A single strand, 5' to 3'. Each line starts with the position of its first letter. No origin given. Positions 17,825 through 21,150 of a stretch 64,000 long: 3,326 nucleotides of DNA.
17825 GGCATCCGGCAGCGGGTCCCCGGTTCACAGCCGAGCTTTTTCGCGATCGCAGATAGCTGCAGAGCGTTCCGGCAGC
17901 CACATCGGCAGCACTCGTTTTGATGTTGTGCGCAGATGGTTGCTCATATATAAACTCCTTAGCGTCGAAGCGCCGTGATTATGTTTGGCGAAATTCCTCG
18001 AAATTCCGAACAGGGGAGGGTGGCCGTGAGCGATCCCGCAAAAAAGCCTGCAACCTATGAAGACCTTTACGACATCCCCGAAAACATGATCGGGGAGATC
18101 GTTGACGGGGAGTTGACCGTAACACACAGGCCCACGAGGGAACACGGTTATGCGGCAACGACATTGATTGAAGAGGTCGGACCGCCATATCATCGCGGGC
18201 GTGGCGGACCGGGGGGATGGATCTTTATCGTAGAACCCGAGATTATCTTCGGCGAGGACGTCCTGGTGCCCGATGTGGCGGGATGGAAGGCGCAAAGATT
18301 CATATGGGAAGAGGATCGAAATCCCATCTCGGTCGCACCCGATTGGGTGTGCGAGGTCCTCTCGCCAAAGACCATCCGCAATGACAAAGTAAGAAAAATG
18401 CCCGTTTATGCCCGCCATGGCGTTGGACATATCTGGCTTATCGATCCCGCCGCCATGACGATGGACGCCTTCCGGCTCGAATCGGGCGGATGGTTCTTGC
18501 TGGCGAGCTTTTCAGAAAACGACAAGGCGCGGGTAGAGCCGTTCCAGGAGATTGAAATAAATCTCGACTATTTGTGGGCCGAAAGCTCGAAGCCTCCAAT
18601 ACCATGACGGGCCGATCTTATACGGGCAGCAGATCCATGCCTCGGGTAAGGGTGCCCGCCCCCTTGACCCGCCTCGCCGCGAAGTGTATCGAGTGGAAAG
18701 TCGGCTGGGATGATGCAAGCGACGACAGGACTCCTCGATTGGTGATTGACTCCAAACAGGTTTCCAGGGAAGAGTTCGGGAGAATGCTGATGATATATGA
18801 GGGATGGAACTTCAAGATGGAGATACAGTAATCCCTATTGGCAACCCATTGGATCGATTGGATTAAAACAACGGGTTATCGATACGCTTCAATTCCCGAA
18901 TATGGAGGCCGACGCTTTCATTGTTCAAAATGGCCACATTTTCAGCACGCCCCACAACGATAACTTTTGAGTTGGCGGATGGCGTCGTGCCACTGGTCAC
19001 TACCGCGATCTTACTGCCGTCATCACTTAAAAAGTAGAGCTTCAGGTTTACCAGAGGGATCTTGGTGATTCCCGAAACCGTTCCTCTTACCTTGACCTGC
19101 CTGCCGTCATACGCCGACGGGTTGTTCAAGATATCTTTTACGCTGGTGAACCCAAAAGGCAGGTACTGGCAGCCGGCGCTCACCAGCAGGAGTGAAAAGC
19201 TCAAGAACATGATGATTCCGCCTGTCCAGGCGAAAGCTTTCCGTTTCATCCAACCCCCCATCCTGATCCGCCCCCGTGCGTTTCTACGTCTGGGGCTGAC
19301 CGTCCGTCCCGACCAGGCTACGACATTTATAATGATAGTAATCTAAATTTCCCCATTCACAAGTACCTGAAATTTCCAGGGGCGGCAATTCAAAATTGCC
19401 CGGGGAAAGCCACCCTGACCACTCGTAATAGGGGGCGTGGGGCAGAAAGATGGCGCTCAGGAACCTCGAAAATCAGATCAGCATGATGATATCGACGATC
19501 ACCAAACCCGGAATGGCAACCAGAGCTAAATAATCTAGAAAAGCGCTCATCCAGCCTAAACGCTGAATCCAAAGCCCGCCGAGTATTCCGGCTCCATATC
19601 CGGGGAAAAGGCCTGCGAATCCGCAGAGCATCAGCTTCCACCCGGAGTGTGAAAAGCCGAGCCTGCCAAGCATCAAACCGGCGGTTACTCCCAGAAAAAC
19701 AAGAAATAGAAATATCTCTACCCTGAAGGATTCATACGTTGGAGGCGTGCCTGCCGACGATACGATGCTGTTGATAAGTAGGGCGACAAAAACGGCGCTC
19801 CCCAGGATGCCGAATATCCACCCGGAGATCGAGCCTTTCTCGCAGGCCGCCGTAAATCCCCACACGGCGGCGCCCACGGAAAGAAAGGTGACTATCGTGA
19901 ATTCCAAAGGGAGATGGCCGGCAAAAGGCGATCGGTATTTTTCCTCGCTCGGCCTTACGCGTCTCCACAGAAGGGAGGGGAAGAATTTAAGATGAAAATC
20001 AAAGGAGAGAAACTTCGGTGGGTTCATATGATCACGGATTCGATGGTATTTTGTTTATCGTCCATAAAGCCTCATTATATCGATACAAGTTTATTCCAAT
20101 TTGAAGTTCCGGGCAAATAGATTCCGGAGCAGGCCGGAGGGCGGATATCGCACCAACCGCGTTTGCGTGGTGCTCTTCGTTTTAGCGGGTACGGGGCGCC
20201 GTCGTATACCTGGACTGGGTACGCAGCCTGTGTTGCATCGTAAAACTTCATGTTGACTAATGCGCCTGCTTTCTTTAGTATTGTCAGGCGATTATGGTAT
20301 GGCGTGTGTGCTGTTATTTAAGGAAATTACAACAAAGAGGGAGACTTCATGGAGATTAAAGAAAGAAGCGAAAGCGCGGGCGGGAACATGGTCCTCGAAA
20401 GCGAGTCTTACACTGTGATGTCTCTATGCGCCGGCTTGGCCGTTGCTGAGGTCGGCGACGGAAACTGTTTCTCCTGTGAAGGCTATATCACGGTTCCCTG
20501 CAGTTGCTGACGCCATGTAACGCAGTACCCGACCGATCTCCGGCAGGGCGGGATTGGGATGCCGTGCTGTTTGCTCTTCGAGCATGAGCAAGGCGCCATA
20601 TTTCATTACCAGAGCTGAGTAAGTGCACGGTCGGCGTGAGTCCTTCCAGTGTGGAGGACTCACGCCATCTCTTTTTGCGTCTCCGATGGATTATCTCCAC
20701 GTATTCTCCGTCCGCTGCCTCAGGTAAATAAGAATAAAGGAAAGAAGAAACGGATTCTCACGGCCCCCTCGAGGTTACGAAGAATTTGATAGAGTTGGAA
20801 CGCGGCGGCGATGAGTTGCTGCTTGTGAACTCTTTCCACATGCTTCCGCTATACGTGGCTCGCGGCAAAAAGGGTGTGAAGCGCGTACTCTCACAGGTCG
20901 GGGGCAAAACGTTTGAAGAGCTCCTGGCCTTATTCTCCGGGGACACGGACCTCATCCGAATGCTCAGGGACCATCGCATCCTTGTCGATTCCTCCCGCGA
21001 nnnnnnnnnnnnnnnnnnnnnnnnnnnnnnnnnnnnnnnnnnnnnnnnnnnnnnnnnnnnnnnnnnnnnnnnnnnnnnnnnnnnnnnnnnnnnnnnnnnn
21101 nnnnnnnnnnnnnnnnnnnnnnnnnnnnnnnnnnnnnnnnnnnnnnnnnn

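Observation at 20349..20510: Candidate precursor peptide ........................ | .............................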

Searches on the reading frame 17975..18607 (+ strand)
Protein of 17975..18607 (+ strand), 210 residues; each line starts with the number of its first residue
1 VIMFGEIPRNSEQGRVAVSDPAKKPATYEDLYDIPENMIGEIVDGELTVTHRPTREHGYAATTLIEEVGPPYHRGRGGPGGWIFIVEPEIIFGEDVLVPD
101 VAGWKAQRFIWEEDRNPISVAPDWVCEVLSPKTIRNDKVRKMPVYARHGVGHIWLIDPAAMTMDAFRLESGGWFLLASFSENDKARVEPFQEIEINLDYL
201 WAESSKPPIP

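Call 5: search_protein_families(library=ncbifam, proteins=[window:17975-18607:+], max_evalue=0.1)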
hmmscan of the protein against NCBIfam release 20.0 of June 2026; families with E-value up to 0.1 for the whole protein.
window:17975-18607:+ (210 aa): 0 families

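Call 6: search_protein_families(library=pfam, proteins=[window:17975-18607:+], max_evalue=0.1)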
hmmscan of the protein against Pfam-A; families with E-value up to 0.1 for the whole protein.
window:17975-18607:+ (210 aa): 1 family
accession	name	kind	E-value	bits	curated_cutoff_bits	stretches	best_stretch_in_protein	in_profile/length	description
PF05685.18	Uma2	-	6.6e-24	84.8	27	1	27-196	3-170/172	Putative restriction endonuclease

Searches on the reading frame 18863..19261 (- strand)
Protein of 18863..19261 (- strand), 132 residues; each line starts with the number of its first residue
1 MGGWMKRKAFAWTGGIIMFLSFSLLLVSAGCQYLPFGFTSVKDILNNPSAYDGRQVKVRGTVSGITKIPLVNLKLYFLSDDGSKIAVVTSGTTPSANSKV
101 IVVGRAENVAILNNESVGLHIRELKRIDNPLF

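Call 5: search_protein_families(library=ncbifam, proteins=[window:18863-19261:-], max_evalue=0.1)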
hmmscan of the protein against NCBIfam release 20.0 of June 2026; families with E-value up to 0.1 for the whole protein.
window:18863-19261:- (132 aa): 1 family
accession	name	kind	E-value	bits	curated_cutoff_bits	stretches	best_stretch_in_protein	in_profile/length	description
NF009727.0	PRK13254.1-1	equivalog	0.0043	16.8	126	1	15-108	14-111/144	cytochrome c maturation protein CcmE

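Call 6: search_protein_families(library=pfam, proteins=[window:18863-19261:-], max_evalue=0.1)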
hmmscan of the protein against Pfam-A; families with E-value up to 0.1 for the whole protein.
window:18863-19261:- (132 aa): 3 families
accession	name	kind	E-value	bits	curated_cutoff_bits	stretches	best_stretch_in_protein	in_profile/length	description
PF03100.22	CcmE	-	0.0085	16.9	24.6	1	38-115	4-86/99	CcmE domain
PF19135.5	DUF5818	-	0.022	14.8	27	0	46-64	27-45/57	Protein of unknown function (DUF5818)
PF12869.13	tRNA_anti-like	-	0.033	14.2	23.5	1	47-89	64-104/146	tRNA_anti-like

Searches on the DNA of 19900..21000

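Call 45: search_rna_families(source=window, start=19900, end=21000, threshold=evalue, max_evalue=1)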
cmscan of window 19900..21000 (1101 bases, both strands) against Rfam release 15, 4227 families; matches with E-value up to 1: 1.
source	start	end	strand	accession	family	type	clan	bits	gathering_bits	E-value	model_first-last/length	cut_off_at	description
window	19940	20116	+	RF02142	HOXA11-AS1_6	Gene; lncRNA;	-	16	50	0.78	1-179/179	no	HOXA11 antisense RNA 1 conserved region 6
